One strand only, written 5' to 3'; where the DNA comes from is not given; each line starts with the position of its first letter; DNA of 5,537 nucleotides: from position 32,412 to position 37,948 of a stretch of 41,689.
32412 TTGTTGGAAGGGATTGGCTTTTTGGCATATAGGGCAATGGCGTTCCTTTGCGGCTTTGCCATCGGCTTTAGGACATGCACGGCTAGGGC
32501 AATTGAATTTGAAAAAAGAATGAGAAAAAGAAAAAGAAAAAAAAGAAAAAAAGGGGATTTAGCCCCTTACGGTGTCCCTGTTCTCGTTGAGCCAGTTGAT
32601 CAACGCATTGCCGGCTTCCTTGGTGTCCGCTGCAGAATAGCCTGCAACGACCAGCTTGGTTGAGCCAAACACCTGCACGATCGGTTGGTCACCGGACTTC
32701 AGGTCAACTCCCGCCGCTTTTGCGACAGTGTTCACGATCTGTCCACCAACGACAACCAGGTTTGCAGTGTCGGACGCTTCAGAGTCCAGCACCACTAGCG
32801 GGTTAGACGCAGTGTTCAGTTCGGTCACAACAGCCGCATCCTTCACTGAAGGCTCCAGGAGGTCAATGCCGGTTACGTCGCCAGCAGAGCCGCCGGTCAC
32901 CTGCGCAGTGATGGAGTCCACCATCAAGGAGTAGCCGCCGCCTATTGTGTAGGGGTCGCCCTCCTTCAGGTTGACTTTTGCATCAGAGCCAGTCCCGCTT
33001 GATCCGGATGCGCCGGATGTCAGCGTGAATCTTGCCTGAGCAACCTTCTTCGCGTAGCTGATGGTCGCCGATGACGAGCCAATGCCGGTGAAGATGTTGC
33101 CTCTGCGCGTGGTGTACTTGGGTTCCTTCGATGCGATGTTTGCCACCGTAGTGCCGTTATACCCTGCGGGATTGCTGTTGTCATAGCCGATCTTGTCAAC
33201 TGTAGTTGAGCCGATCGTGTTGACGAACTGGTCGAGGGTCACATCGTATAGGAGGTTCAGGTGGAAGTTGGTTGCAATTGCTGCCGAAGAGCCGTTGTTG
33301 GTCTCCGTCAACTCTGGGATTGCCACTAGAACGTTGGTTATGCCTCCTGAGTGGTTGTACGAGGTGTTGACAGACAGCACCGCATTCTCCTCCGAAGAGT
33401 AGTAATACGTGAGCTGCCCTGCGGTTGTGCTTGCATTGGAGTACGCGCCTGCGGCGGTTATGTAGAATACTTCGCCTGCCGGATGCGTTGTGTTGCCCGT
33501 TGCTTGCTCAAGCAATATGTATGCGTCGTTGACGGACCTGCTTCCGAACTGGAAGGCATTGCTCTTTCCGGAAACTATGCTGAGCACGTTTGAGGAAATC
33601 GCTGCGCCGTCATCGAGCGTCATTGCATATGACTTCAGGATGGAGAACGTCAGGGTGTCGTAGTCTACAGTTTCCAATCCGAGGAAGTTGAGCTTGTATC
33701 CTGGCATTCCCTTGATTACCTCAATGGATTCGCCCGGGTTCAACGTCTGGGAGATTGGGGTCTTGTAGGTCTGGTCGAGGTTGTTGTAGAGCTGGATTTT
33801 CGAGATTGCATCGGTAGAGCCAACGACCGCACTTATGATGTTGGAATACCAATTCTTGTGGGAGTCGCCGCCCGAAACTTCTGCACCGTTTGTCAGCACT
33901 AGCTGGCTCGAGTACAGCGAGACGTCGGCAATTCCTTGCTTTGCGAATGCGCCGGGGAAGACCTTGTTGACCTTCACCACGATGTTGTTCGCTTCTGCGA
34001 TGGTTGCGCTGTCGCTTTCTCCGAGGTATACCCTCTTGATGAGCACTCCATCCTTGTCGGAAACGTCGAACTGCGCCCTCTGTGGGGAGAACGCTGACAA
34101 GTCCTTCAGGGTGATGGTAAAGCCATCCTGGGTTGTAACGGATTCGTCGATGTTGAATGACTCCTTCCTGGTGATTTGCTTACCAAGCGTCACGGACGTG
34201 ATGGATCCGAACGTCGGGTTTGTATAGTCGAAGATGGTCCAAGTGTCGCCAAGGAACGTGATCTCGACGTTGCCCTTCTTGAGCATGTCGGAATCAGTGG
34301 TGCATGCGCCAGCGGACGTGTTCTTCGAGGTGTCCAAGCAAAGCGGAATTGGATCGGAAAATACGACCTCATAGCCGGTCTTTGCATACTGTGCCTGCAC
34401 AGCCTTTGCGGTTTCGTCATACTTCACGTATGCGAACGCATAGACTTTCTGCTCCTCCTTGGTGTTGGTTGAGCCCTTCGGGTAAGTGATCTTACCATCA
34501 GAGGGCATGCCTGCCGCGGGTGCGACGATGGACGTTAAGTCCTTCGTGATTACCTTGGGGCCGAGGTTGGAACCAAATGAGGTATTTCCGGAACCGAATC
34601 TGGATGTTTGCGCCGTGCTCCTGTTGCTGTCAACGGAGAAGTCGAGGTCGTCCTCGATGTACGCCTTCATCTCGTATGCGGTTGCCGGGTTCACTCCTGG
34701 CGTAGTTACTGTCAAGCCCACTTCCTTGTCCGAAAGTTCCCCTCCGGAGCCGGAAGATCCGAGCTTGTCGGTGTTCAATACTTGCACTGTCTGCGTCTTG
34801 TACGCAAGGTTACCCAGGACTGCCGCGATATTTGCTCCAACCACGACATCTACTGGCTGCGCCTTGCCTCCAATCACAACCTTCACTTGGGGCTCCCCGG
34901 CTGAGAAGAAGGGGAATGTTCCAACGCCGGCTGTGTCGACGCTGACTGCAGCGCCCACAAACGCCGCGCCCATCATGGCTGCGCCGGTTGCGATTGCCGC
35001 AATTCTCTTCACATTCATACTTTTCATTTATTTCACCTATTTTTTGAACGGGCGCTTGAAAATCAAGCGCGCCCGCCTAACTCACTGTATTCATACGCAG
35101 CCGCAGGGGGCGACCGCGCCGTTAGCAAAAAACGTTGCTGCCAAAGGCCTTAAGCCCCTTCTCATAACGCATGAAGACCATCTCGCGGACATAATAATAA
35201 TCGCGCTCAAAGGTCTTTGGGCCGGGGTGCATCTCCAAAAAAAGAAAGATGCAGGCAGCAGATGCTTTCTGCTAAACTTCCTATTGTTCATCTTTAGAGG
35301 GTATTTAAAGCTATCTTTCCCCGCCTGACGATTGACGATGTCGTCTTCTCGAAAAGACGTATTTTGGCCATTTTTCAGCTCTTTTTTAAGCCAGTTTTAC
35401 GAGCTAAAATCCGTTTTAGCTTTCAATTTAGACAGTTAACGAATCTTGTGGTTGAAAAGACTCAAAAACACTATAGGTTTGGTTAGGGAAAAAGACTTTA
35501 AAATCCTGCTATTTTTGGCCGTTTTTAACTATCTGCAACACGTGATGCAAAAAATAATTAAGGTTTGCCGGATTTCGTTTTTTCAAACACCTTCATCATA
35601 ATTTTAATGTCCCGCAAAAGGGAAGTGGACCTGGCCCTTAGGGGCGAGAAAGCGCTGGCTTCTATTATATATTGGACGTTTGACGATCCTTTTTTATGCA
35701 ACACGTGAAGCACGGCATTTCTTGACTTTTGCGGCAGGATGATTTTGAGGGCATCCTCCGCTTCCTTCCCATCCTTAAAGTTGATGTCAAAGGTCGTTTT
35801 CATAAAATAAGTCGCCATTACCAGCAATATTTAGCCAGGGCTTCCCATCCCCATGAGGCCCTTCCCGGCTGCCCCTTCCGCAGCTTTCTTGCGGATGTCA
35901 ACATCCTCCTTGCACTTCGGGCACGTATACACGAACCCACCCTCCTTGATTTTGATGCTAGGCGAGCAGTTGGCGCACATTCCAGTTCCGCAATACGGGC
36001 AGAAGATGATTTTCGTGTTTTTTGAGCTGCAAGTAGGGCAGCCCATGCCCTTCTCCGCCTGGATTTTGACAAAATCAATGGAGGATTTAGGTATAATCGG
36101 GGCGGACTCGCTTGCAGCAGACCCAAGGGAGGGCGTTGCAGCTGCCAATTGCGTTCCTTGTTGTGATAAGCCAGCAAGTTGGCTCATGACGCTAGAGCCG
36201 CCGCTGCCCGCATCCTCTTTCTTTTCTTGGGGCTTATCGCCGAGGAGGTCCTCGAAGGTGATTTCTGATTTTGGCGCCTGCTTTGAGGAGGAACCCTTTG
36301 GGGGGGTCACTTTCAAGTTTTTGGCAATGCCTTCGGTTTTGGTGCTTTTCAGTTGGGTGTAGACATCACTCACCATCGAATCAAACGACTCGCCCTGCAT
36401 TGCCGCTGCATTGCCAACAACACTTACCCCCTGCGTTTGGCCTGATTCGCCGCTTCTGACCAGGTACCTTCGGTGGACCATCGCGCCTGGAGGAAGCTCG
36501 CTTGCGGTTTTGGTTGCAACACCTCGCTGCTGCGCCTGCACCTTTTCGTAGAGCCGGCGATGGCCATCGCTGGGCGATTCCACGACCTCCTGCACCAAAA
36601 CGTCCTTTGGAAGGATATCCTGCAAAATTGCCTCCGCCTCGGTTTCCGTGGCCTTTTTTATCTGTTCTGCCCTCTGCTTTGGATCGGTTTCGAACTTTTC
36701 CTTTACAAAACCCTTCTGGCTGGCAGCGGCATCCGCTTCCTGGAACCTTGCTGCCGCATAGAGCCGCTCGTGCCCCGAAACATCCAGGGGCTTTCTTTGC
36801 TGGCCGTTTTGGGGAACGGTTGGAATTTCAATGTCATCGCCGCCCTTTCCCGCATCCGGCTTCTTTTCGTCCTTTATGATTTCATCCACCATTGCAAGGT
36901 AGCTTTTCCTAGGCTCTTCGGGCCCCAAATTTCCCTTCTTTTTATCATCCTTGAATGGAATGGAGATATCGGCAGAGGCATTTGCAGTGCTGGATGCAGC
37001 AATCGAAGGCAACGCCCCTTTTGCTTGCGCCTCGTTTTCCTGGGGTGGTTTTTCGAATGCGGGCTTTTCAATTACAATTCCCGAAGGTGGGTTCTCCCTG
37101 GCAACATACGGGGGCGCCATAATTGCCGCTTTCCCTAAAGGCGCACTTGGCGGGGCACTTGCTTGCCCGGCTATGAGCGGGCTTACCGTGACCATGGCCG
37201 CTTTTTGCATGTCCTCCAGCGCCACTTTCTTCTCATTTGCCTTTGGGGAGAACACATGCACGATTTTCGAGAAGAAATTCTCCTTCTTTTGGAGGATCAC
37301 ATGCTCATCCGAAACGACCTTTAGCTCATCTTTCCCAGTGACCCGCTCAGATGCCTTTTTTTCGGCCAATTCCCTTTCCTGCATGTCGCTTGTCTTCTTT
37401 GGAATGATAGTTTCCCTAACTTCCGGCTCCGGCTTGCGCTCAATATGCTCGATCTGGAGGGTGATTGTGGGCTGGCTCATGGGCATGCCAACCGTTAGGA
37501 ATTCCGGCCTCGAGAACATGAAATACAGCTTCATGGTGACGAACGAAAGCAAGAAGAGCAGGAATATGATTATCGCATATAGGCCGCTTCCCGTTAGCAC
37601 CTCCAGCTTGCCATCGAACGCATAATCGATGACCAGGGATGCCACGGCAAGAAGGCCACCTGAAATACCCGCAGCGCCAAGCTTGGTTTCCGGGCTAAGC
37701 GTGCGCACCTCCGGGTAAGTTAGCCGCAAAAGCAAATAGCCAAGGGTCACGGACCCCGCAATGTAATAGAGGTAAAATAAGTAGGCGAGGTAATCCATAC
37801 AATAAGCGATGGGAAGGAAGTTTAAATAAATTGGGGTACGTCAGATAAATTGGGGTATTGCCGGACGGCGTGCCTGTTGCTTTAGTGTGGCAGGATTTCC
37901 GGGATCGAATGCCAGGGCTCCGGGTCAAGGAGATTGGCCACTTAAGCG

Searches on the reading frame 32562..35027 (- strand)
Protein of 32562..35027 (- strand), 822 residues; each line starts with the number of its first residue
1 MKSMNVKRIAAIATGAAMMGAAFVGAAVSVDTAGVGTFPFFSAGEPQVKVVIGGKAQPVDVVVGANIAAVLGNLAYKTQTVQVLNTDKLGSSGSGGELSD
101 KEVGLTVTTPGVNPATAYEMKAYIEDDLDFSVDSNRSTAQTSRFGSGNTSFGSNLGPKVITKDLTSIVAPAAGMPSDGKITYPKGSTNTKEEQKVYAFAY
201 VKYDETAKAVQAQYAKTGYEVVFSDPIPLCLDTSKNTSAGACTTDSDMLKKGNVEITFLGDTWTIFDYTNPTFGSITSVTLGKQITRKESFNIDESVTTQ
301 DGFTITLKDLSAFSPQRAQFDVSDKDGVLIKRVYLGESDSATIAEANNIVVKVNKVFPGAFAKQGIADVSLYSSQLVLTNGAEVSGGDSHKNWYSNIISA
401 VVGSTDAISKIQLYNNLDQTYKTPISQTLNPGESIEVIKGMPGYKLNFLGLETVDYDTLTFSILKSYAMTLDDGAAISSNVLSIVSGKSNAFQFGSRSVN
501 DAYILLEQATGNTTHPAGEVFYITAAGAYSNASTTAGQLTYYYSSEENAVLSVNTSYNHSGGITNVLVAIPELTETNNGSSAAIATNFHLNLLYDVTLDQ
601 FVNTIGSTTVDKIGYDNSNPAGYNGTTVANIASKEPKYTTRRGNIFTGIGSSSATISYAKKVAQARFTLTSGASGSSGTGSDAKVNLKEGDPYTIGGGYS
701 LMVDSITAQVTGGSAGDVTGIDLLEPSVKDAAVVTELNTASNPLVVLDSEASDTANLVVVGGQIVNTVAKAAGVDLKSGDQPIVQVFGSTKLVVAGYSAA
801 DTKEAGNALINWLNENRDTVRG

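Call 10: search_protein_families(library=pfam, proteins=[window:32562-35027:-], max_evalue=0.001)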
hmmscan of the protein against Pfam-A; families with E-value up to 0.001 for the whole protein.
window:32562-35027:- (822 aa): 1 family
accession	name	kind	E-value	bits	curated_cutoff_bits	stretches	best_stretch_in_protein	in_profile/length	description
PF05124.17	S_layer_C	-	2.1e-17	63.8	23.9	1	41-812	10-176/177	S-layer like family, outer domain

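Call 106: search_protein_families(library=ncbifam, proteins=[window:32562-35027:-], max_evalue=0.001)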
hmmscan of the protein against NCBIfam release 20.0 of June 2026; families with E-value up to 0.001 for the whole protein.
window:32562-35027:- (822 aa): 1 family
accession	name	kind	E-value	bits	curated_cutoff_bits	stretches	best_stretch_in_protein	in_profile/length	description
TIGR01564.1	S_layer_MJ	subfamily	6.2e-17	61.4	25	2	7-84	1-79/571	S-layer protein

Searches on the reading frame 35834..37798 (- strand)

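Call 10: search_protein_families(library=pfam, proteins=[window:35834-37798:-], max_evalue=0.001)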
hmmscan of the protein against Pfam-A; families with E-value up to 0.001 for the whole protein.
window:35834-37798:- (655 aa): 0 families

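Call 104: search_protein_families(library=pfam, proteins=[window:35834-37798:-], max_evalue=0.01)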
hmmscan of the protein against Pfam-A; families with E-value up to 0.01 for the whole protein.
window:35834-37798:- (655 aa): 1 family
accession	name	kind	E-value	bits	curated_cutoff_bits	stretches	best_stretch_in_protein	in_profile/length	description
PF13920.12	zf-C3HC4_3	-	0.0041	17.3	27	1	586-634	4-47/49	Zinc finger, C3HC4 type (RING finger)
